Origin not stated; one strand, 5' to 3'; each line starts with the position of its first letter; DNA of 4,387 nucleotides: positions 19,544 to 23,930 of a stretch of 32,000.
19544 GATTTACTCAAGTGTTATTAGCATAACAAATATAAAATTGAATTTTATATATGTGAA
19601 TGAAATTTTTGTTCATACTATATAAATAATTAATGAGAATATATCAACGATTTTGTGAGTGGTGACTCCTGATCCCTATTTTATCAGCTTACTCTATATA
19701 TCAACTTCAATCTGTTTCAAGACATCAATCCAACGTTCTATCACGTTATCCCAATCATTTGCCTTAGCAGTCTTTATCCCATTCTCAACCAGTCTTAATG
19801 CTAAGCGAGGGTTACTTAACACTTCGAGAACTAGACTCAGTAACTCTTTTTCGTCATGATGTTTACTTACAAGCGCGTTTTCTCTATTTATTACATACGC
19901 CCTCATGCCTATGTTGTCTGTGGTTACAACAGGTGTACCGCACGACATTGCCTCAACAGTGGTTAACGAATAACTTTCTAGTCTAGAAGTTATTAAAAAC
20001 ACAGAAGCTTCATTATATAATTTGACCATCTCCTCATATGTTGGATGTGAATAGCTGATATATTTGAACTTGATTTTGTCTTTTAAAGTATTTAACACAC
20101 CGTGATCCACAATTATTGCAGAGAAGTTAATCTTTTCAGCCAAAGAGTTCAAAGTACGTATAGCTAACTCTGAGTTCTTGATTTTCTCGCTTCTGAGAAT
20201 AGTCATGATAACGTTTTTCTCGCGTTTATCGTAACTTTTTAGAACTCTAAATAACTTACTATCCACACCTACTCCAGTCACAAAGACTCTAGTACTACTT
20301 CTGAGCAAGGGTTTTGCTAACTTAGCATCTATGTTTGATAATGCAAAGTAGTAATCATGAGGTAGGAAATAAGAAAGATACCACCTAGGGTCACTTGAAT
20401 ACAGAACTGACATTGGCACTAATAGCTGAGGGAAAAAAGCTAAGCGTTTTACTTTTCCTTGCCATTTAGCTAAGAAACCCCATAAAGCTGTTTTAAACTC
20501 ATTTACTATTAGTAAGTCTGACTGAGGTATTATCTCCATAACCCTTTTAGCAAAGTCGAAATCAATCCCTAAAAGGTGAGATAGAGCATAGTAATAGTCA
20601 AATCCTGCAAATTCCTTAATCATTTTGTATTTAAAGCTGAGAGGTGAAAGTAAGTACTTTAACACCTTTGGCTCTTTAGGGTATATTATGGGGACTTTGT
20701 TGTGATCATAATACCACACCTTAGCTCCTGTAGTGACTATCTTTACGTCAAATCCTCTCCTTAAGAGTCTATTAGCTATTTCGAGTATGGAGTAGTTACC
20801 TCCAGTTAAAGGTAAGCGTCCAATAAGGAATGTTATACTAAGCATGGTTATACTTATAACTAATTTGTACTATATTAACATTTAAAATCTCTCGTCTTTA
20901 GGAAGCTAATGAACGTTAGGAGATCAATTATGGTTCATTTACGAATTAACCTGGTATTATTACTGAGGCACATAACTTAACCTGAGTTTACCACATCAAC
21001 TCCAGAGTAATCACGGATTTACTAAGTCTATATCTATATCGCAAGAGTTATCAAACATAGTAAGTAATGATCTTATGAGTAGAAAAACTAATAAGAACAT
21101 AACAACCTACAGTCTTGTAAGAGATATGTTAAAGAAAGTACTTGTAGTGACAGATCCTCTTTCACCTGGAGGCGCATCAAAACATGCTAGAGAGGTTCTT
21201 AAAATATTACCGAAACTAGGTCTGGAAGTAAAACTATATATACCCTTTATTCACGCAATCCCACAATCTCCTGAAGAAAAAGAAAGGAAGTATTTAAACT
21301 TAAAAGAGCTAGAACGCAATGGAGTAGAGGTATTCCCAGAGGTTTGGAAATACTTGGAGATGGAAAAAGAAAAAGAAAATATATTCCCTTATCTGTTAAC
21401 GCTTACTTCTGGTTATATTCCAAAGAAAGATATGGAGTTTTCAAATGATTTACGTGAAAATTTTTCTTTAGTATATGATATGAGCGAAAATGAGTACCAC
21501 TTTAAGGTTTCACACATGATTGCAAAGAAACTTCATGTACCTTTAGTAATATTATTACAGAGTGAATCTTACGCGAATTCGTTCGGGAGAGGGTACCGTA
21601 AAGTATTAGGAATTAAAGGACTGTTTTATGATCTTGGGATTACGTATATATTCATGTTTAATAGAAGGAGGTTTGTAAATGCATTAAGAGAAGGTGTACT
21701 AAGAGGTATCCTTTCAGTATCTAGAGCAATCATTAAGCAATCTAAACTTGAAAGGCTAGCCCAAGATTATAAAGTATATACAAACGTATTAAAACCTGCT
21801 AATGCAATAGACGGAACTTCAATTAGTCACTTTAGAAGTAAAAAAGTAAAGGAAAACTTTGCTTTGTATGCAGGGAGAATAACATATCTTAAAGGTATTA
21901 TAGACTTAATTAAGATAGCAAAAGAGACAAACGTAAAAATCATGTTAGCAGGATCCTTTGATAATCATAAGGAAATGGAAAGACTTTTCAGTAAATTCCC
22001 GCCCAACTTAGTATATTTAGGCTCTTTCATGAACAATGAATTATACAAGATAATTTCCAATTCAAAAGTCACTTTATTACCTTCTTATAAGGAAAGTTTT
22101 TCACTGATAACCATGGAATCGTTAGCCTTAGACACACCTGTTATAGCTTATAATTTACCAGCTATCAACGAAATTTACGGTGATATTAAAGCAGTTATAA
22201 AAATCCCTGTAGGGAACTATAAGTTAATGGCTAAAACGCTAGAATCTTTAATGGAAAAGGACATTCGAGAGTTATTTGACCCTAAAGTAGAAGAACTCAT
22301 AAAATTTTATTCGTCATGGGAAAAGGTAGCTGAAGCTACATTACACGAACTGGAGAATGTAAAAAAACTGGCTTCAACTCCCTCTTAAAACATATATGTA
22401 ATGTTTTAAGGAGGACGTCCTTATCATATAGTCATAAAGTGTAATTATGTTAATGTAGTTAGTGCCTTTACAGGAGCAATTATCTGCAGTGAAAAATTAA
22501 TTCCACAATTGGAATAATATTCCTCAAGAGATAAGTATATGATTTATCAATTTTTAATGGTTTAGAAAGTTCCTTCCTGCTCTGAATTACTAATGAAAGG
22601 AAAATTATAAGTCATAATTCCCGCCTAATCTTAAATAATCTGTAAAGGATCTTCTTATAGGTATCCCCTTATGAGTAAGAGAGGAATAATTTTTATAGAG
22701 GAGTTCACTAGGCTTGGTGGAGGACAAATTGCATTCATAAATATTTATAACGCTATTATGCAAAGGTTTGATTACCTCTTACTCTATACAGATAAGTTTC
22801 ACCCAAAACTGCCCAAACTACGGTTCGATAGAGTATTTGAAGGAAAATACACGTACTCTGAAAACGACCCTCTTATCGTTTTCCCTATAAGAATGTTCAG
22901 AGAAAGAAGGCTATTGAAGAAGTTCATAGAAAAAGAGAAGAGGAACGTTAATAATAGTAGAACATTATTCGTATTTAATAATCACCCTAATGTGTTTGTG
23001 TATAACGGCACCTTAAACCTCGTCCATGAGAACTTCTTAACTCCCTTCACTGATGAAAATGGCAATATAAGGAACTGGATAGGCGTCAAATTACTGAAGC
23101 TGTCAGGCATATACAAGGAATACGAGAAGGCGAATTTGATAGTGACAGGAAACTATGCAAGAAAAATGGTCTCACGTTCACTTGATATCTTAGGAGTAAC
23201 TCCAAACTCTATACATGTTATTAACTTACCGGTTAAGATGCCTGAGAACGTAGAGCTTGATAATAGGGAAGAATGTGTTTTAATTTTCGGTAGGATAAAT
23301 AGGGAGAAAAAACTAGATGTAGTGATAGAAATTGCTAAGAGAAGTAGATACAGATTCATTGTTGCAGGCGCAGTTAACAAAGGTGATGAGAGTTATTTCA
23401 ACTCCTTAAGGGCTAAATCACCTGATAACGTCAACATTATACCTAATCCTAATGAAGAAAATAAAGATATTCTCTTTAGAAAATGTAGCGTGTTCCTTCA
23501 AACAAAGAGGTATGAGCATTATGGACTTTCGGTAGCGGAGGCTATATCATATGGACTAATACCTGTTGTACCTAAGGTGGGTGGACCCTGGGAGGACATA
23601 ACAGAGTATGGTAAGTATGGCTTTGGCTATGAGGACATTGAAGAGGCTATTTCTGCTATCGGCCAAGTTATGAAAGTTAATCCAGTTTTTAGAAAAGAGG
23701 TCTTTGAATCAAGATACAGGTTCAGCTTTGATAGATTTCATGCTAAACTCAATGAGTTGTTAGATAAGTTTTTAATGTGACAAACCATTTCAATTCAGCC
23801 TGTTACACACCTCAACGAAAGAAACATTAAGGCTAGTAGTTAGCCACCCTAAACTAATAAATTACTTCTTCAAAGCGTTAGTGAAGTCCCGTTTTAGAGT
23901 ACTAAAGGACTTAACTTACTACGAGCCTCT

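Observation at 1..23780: Large glycan locus with no visible flippase, polymerase or exporter, organised around four GT-C-like giant membrane proteins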

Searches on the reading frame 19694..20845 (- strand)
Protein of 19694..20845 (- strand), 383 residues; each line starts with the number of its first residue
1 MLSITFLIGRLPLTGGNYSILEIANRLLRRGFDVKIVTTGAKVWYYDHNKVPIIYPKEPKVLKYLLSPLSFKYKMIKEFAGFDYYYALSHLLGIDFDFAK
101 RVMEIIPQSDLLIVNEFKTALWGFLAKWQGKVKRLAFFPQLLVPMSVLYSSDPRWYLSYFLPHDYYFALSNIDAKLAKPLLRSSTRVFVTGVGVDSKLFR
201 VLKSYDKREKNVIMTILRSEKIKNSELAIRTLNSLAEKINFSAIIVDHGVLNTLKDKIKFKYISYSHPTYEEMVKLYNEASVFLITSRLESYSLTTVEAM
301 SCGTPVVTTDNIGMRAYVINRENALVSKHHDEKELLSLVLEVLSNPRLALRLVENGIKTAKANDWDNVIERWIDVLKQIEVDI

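Call 5: search_protein_families(library=pfam, proteins=[window:19694-20845:-], max_evalue=0.1)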
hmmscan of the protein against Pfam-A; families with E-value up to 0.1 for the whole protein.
window:19694-20845:- (383 aa): 7 families
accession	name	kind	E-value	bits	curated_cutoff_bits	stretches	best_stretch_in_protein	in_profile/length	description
PF00534.26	Glycos_transf_1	-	4.6e-21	75.5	26.4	1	208-358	13-171/172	Glycosyl transferases group 1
PF13692.12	Glyco_trans_1_4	-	6.3e-16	59.4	27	1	212-345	3-142/142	Glycosyl transferases group 1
PF13524.12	Glyco_trans_1_2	-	1.6e-09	38.3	25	1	267-373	34-143/144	Glycosyl transferase-like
PF20706.3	GT4-conflict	-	8.1e-08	32.1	26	1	270-321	272-323/385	Family 4 Glycosyltransferase in conflict systems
PF13439.12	Glyco_transf_4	-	0.00018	22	28.5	1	15-84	3-46/170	Glycosyltransferase Family 4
PF13579.12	Glyco_trans_4_4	-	0.0054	17.5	29.7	1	14-190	1-134/158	Glycosyl transferase 4-like domain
PF22662.2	Csa3_N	-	0.033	14.7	27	1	187-241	2-57/120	Csa3 CRISPR-associated Rossmann-like domain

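Call 72: search_protein_families(library=ncbifam, proteins=[window:19694-20845:-], max_evalue=0.01)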
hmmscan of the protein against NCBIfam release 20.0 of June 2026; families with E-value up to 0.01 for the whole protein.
window:19694-20845:- (383 aa): 31 families (the best 25 are shown)
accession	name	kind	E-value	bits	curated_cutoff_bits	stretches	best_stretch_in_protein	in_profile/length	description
TIGR03449.1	mycothiol_MshA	equivalog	2.4e-13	49.8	462.5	1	264-375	287-399/406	D-inositol-3-phosphate glycosyltransferase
NF041876.1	EPS_EpsE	equivalog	8.8e-13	48.2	400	1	271-360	287-376/389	exopolysaccharide biosynthesis GT4 family glycosyltransferase EpsE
TIGR03999.1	thiol_BshA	equivalog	3.8e-12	45.8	273.7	1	208-376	197-370/375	N-acetyl-alpha-D-glucosaminyl L-malate synthase BshA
NF050056.1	ProtGlycPglH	equivalog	6.3e-12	45.2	600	1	199-379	168-353/354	GalNAc-alpha-(1->4)-GalNAc-alpha-(1->3)-diNAcBac-PP-undecaprenol alpha-1,4-N-acetyl-D-galactosaminyltransferase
NF041010.1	glycosy_Agl16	equivalog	2.7e-11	42.9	575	1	184-375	155-347/352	glycosylation protein Agl16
NF047881.1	glyco_SdgB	exception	8.4e-11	41.2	800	1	250-377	366-494/496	serine-aspartate repeat adhesin O-glycosyltransferase SdgB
TIGR02149.1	glgA_Coryne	subfamily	1.2e-10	41.2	302.4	1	269-379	273-390/391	glycogen synthase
NF047880.1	glyco_SdgA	exception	1.7e-10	40.1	800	1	189-376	295-487/488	serine-aspartate repeat adhesin O-glycosyltransferase SdgA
TIGR04047.1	MSMEG_0565_glyc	hypoth_equivalog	1.9e-09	37.1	259.85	1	271-374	268-369/373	MSMEG_0565 family glycosyltransferase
NF050063.1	ProtGlycPglJ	equivalog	2.3e-09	36.9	500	1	208-369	192-356/363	N-acetylgalactosamine-N,N'-diacetylbacillosaminyl-diphospho-undecaprenol 4-alpha-N-acetylgalactosaminyltransferase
NF038295.1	EPS_HpsP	equivalog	3.1e-09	36.3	550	1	209-379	206-387/388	hormogonium polysaccharide biosynthesis glycosyltransferase HpsP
TIGR02472.1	sucr_P_syn_N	equivalog_domain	8e-09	34.8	576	1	280-375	341-437/439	sucrose-phosphate synthase, putative, glycosyltransferase domain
NF038229.1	Glyco4_Geo_Pelo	equivalog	1.6e-08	34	400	1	270-360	228-316/338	GPMC system family 4 glycosyltransferase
TIGR04157.1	glyco_rSAM_CFB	subfamily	8.6e-08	31.6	400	1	208-349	225-370/406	TIGR04157 family glycosyltransferase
NF053787.1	GlcN_PG_synth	equivalog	1.4e-07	30.7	480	1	189-377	168-357/361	N-acetylglucosaminyl phosphatidylglycerol synthase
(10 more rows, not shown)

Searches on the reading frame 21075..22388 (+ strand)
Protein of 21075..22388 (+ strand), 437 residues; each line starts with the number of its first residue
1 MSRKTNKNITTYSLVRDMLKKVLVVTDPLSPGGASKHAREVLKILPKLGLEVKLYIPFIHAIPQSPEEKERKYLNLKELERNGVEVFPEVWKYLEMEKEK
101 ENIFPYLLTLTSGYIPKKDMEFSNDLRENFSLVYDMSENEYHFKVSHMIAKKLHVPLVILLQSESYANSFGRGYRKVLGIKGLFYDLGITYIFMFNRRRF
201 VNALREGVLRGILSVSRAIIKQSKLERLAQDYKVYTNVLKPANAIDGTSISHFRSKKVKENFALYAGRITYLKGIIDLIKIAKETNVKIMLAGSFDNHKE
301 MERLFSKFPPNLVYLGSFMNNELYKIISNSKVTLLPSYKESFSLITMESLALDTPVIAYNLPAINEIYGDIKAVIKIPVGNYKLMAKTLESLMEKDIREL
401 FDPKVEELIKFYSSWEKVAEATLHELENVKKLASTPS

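Call 5: search_protein_families(library=pfam, proteins=[window:21075-22388:+], max_evalue=0.1)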
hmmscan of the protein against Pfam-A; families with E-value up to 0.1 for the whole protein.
window:21075-22388:+ (437 aa): 3 families
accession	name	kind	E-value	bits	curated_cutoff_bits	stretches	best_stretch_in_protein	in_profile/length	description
PF00534.26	Glycos_transf_1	-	1.2e-18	67.6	26.4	1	256-396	11-159/172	Glycosyl transferases group 1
PF13692.12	Glyco_trans_1_4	-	1.5e-13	51.6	27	1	264-394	5-141/142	Glycosyl transferases group 1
PF20706.3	GT4-conflict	-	0.024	14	26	1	322-358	274-310/385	Family 4 Glycosyltransferase in conflict systems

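Call 72: search_protein_families(library=ncbifam, proteins=[window:21075-22388:+], max_evalue=0.01)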
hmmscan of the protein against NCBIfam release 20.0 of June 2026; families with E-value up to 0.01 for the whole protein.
window:21075-22388:+ (437 aa): 20 families
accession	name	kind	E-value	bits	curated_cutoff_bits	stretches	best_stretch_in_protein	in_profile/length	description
TIGR04157.1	glyco_rSAM_CFB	subfamily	4.3e-12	45.7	400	1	258-403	225-374/406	TIGR04157 family glycosyltransferase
NF047684.1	TeichurnBiosyTuaC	equivalog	1e-11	44.5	550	1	260-401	219-361/391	teichuronic acid biosynthesis protein TuaC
TIGR02149.1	glgA_Coryne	subfamily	3.7e-11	42.8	302.4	1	241-425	185-386/391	glycogen synthase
TIGR03999.1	thiol_BshA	equivalog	4.1e-11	42.4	273.7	1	279-396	222-339/375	N-acetyl-alpha-D-glucosaminyl L-malate synthase BshA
TIGR04047.1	MSMEG_0565_glyc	hypoth_equivalog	5.3e-11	42.2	259.85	1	310-424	257-369/373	MSMEG_0565 family glycosyltransferase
NF050063.1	ProtGlycPglJ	equivalog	2.1e-08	33.8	500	1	231-412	162-350/363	N-acetylgalactosamine-N,N'-diacetylbacillosaminyl-diphospho-undecaprenol 4-alpha-N-acetylgalactosaminyltransferase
NF049987.1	DaglGlyslTfaseDgs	equivalog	7.2e-08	31.7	500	1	265-403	163-303/332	processive diacylglycerol alpha-glucosyltransferase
NF053787.1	GlcN_PG_synth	equivalog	7.8e-08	31.5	480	1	260-429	197-359/361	N-acetylglucosaminyl phosphatidylglycerol synthase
NF053513.1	Gtran_IagA_BgsA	equivalog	1.8e-07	30.5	460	1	259-399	160-303/333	LTA glycolipid anchor biosynthesis glycosyltransferase, IagA/BgsA family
NF041010.1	glycosy_Agl16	equivalog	2.3e-07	30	575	1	192-423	114-345/352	glycosylation protein Agl16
TIGR03449.1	mycothiol_MshA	equivalog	5.8e-07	28.8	462.5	1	319-424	293-398/406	D-inositol-3-phosphate glycosyltransferase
NF047880.1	glyco_SdgA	exception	1.6e-06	26.9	800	1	282-395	342-456/488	serine-aspartate repeat adhesin O-glycosyltransferase SdgA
NF041876.1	EPS_EpsE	equivalog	4.3e-06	26.2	400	1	284-396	243-362/389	exopolysaccharide biosynthesis GT4 family glycosyltransferase EpsE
NF046085.1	XrtY_assoc_Gly1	equivalog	5.9e-06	25.4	400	1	264-358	213-313/387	XrtY-associated glycosyltransferase XYAG1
TIGR03088.1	stp2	hypoth_equivalog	0.00011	21.3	409.05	1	270-395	211-338/374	TIGR03088 family PEP-CTERM/XrtA system glycosyltransferase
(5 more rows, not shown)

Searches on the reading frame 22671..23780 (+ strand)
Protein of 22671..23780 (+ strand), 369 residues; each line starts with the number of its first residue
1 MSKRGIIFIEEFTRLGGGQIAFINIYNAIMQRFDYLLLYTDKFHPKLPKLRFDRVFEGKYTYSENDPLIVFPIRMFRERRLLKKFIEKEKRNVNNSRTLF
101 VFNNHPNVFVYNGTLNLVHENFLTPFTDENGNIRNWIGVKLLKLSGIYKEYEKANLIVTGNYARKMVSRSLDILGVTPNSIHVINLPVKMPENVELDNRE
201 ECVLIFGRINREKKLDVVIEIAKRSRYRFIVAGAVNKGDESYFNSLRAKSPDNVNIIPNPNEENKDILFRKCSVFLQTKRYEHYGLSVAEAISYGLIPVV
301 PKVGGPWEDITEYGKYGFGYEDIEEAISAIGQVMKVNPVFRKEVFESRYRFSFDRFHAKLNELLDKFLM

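Call 5: search_protein_families(library=pfam, proteins=[window:22671-23780:+], max_evalue=0.1)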
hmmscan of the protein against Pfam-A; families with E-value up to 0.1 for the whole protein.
window:22671-23780:+ (369 aa): 3 families
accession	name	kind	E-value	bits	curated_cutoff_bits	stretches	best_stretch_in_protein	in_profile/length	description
PF00534.26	Glycos_transf_1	-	8.1e-18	65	26.4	1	193-335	8-157/172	Glycosyl transferases group 1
PF13692.12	Glyco_trans_1_4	-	6.4e-10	39.9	27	1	203-334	4-140/142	Glycosyl transferases group 1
PF20706.3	GT4-conflict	-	5.3e-05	22.8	26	1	174-300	169-309/385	Family 4 Glycosyltransferase in conflict systems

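Call 72: search_protein_families(library=ncbifam, proteins=[window:22671-23780:+], max_evalue=0.01)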
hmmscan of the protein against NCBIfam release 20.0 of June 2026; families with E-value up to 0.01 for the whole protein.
window:22671-23780:+ (369 aa): 16 families
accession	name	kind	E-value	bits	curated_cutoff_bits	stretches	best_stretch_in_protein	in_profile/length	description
TIGR02095.1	glgA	subfamily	9.3e-14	50.9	328.45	1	192-325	284-428/477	glycogen/starch synthase, ADP-glucose type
NF001898.0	PRK00654.1-1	equivalog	2.9e-09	36.1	603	1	190-322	281-424/477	glycogen synthase GlgA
NF001899.0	PRK00654.1-2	equivalog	3e-09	35.8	459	1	195-313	286-407/478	glycogen synthase GlgA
NF001900.0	PRK00654.1-3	equivalog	9e-08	31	509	1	198-313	270-389/481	glycogen synthase GlgA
NF038295.1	EPS_HpsP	equivalog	1e-07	31.3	550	1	174-333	183-349/388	hormogonium polysaccharide biosynthesis glycosyltransferase HpsP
NF001901.0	PRK00654.1-5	equivalog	4e-07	28.9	649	1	205-330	321-450/502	glycogen synthase GlgA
NF041010.1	glycosy_Agl16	equivalog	5.3e-07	28.8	575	1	175-344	152-324/352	glycosylation protein Agl16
NF053787.1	GlcN_PG_synth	equivalog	6.5e-06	25.2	480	1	173-306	170-295/361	N-acetylglucosaminyl phosphatidylglycerol synthase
NF001903.0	PRK00654.2-2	equivalog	2.3e-05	23.3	616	1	205-322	301-426/482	glycogen synthase GlgA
NF007396.0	PRK09922.1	equivalog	4.1e-05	22.6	385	1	173-365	152-356/361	lipopolysaccharide 1,6-galactosyltransferase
NF010699.0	PRK14099.1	equivalog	5.2e-05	21.9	762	1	193-310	286-408/485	glycogen synthase GlgA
NF010698.0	PRK14098.1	equivalog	0.00038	19.2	754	1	228-315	338-425/489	starch synthase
NF001905.0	PRK00654.2-4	subfamily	0.0019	16.8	560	1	197-307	295-411/489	glycogen synthase GlgA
TIGR02470.1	sucr_synth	equivalog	0.002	16.3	810.4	1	272-322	644-693/784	sucrose synthase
NF001902.0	PRK00654.2-1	equivalog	0.0033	16.1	845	1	200-307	300-413/492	glycogen synthase GlgA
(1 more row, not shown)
